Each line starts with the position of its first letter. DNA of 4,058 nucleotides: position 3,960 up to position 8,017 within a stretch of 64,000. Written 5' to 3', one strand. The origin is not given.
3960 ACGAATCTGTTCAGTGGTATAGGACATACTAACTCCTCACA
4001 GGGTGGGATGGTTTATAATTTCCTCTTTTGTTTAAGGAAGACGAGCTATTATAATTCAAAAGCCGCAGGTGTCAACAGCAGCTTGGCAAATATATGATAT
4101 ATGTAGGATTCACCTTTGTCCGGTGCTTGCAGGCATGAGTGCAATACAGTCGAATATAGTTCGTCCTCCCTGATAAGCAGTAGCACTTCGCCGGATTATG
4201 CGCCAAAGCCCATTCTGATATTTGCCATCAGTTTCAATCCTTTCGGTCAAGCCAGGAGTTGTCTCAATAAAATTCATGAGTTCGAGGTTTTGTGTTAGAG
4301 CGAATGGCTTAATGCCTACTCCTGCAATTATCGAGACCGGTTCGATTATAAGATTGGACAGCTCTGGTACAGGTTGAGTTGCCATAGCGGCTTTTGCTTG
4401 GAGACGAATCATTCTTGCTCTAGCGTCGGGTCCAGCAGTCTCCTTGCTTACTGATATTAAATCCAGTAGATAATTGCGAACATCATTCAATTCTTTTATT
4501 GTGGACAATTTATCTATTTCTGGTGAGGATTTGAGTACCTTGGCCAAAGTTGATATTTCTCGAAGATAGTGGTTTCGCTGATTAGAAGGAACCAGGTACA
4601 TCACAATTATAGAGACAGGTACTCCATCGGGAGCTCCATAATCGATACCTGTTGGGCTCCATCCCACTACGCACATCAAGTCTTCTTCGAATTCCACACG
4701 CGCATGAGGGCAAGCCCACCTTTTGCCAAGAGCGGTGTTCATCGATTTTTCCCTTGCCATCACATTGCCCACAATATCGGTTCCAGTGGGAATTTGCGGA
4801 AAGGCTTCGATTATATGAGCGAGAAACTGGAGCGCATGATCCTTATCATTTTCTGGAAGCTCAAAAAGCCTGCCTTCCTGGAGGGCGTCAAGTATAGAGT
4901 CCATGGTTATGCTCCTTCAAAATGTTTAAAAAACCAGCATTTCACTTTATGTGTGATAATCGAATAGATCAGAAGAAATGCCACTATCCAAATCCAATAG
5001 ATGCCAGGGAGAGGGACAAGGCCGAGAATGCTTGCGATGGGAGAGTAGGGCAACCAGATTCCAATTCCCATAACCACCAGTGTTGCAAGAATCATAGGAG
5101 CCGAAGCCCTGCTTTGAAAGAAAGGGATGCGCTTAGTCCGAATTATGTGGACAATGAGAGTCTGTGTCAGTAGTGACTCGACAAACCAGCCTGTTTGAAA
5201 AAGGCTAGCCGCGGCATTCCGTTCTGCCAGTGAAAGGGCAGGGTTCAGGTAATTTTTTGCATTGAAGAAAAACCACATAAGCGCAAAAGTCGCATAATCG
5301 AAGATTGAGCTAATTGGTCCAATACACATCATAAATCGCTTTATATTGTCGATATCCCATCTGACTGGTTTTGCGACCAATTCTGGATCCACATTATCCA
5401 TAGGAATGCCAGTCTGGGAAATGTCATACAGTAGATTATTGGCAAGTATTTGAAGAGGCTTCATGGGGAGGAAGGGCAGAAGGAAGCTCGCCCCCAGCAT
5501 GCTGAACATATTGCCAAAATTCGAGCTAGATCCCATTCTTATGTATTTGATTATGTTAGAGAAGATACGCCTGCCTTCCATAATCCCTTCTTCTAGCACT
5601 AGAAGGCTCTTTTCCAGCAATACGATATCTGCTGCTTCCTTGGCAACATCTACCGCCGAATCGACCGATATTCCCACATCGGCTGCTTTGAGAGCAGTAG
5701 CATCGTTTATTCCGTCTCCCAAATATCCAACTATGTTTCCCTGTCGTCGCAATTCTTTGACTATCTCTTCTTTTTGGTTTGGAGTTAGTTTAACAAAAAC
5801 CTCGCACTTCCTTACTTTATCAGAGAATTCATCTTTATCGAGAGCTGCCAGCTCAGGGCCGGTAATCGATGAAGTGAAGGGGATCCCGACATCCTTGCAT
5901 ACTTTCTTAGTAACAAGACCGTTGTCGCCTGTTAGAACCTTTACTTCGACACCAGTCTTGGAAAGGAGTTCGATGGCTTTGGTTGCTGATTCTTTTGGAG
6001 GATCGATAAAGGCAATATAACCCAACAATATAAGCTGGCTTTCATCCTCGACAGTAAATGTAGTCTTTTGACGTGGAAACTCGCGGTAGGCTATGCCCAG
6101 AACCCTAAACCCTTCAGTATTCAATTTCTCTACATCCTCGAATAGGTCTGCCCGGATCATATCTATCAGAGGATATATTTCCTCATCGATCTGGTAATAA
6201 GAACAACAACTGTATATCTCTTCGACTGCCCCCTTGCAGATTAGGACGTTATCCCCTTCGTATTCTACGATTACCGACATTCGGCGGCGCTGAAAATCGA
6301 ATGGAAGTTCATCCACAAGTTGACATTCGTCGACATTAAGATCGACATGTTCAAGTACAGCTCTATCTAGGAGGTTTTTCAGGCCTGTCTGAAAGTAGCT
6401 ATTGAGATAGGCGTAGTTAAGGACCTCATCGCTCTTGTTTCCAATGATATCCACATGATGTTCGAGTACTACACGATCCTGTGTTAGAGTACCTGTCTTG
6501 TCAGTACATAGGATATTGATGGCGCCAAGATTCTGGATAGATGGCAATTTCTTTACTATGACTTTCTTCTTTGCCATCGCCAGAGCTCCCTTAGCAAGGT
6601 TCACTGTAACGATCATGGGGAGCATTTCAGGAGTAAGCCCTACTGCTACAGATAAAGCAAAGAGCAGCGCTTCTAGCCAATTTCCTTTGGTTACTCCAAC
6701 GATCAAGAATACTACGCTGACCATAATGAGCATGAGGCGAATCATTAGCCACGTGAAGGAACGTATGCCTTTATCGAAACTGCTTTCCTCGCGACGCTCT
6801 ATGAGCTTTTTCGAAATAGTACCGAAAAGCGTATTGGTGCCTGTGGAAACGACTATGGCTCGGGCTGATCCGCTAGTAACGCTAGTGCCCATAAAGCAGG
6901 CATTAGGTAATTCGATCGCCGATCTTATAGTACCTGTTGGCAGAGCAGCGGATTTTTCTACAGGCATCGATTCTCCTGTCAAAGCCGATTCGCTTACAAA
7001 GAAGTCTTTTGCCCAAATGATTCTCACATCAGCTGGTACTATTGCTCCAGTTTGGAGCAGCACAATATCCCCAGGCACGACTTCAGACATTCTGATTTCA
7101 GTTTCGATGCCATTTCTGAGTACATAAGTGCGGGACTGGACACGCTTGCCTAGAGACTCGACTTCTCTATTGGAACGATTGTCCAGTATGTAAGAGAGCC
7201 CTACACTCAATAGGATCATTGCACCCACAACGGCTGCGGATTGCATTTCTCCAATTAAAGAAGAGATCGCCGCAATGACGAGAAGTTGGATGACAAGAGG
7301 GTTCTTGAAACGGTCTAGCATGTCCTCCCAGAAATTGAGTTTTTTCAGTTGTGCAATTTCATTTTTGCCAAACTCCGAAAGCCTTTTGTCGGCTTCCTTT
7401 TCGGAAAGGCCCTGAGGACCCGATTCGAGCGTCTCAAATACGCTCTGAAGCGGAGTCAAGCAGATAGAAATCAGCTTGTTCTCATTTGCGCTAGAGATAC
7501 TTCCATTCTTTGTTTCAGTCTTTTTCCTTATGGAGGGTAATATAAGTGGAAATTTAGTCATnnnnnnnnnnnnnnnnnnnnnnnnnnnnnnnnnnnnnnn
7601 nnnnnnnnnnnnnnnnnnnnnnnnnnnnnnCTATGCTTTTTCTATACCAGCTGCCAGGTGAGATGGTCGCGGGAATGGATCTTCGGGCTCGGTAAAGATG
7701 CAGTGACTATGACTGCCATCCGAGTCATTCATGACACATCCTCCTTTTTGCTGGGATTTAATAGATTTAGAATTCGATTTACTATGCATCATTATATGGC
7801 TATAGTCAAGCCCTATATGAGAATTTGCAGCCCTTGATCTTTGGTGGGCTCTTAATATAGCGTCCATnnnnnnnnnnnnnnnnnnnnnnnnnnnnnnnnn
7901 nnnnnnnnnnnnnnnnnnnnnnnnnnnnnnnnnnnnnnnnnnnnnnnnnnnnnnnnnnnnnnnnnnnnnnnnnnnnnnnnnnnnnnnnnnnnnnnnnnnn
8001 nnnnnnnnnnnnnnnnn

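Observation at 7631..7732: Proline-rich 33-codon upstream ORF in the mgtA leader (MgtL-like logic outside enterobacteria)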

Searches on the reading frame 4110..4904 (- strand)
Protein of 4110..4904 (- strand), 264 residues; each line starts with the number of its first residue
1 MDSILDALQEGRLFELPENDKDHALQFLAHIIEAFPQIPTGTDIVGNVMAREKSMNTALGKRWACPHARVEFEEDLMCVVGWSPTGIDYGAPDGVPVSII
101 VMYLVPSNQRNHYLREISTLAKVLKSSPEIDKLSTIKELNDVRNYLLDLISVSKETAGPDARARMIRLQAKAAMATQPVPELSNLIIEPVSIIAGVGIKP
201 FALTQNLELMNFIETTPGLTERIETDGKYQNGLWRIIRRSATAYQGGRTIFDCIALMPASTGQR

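Call 8: search_protein_families(library=pfam, proteins=[window:4110-4904:-])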
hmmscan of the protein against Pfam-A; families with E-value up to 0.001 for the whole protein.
window:4110-4904:- (264 aa): 1 family
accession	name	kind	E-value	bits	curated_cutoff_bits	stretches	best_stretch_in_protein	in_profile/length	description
PF00359.27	PTS_EIIA_2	-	3.6e-23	82.6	27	1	19-147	15-142/144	Phosphoenolpyruvate-dependent sugar phosphotransferase system, EIIA 2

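Call 40: search_protein_families(library=ncbifam, proteins=[window:4110-4904:-], max_evalue=1)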
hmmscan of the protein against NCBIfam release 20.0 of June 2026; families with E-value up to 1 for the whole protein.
window:4110-4904:- (264 aa): 8 families
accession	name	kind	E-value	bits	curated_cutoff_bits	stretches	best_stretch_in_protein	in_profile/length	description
TIGR00848.1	fruA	subfamily_domain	5.9e-14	52.1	103.5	1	18-127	13-123/129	fructose PTS transporter subunit IIA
TIGR01419.1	nitro_reg_IIA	equivalog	1.2e-09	38.2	138.7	1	13-133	12-130/145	PTS IIA-like nitrogen regulatory protein PtsN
NF007389.0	PRK09913.1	equivalog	5.4e-09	36.2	151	1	17-131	14-128/148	PTS fructose transporter subunit IIA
NF008145.0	PRK10896.1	equivalog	2.8e-07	30.4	221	1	44-128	50-135/161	PTS IIA-like nitrogen regulatory protein PtsN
NF011663.0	PRK15083.1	subfamily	9e-05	20.7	589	1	42-146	530-634/639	PTS mannitol transporter subunit IICBA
NF007293.0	PRK09765.1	equivalog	0.00022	19.9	763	1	19-144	20-147/639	PTS 2-O-a-mannosyl-D-glycerate transporter subunit IIABC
NF008319.0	PRK11109.1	equivalog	0.033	13.5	302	1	19-147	16-140/376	fused PTS fructose transporter subunit IIA/HPr protein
NF010351.0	PRK13779.1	equivalog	0.087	11.6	766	1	19-146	16-139/503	bifunctional PTS system fructose-specific transporter subunit IIA/HPr protein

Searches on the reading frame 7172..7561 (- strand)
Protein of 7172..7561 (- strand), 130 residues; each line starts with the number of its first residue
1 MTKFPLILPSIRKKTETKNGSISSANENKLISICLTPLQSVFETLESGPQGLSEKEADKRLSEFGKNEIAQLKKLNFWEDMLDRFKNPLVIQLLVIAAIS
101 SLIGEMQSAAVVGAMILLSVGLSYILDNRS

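Call 23: find_related_loci(query=A1, collection=genome_contigs, flank=1500)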
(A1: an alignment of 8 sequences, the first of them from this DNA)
Query A1 (130 aa) in genome_contigs; peptide patterns used: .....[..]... (x = any residue, [..] = any of these).
162 stretches matched a pattern; 152 encode a relative of the query (tblastn E <= 1e-3); the best 80 are kept; 80 distinct loci.
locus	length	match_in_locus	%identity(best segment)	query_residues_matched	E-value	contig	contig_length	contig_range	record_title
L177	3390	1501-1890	89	1-130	5e-75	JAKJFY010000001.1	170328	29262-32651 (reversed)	MAG: Spirochaetes bacterium isolate UR.bin52 NODE_1_length_170328_cov_15.064416, whole genome shotgun sequence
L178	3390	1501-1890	68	1-130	8e-58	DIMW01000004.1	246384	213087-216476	MAG TPA_asm: Spirochaetaceae bacterium UBA5556 UBA5556_contig_316, whole genome shotgun sequence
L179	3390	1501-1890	65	1-130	2e-54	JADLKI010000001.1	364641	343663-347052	MAG: Spirochaetales bacterium isolate DFE_TRE1 c_000000000283, whole genome shotgun sequence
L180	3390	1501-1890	62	1-130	2e-52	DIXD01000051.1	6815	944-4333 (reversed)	MAG TPA_asm: Spirochaetaceae bacterium UBA6089 UBA6089_contig_11537, whole genome shotgun sequence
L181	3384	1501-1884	62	1-130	6e-51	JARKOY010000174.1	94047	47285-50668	MAG: Spirochaetia bacterium isolate D159_maxbin.008_sub k141_194352, whole genome shotgun sequence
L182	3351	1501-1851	63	14-130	9e-49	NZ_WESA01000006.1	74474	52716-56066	Rectinema subterraneum strain SURF-ANA1 NODE_6_74474_6213957208, whole genome shotgun sequence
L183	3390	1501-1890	58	1-130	5e-47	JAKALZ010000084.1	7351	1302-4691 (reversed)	MAG: bacterium isolate WY5.bin145 NODE_19018_length_7351_cov_1.150332, whole genome shotgun sequence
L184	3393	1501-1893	56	5-130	7e-47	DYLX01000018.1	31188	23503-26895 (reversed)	MAG TPA_asm: Leptospira biflexa isolate SulCav_AS07-7_4_54_18 SulCav_AS07_7_1340_length_31188_cov_11_147528, whole genom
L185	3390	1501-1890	54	1-130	1e-42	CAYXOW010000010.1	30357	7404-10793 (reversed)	MAG TPA_asm: uncultured Treponema sp. isolate SRP290908_co1_53 genome assembly, contig: NODE_1799_length_30357_cov_4.070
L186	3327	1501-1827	56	22-130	1e-41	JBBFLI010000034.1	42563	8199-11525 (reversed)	MAG: Desulfobacterales bacterium isolate Uz-U4-21 NODE_34_length_42563_cov_7.117804, whole genome shotgun sequence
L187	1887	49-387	58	19-130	4e-41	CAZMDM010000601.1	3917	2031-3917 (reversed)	MAG TPA_asm: uncultured Desulfonema sp. isolate binchicken_co23_92 genome assembly, contig: k141_306055, whole genome sh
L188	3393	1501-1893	50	1-130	2e-40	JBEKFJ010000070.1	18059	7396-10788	MAG: Oryzomonas sp. isolate SPRUCE 227 SPRUCE_227_70, whole genome shotgun sequence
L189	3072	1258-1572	57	26-130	1e-39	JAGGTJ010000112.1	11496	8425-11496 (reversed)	MAG: Deltaproteobacteria bacterium isolate AUK045 PB_MANV_045_c_000000000314, whole genome shotgun sequence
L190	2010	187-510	55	23-130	5e-39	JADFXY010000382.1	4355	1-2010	MAG: Deltaproteobacteria bacterium isolate nDJH2bin9 nDJH2_bin9_NODE_382_length_4355_cov_1.769868, whole genome shotgun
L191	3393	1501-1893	49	1-130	3e-39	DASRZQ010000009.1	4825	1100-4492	MAG TPA_asm: Geobacteraceae bacterium isolate SMAG_U14672 k141_2208624, whole genome shotgun sequence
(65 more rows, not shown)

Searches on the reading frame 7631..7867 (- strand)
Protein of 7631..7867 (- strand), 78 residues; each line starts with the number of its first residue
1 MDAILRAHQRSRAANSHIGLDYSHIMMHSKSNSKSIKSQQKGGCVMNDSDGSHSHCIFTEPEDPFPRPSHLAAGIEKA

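Call 8: search_protein_families(library=pfam, proteins=[window:7631-7867:-])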
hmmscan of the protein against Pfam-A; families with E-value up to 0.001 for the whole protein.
window:7631-7867:- (78 aa): 0 families

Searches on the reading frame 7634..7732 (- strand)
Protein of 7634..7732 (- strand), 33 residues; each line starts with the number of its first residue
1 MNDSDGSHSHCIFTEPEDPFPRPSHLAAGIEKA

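Call 40: search_protein_families(library=ncbifam, proteins=[window:7634-7732:-], max_evalue=1)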
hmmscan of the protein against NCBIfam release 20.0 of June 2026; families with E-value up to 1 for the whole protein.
seq(33 aa): 0 families
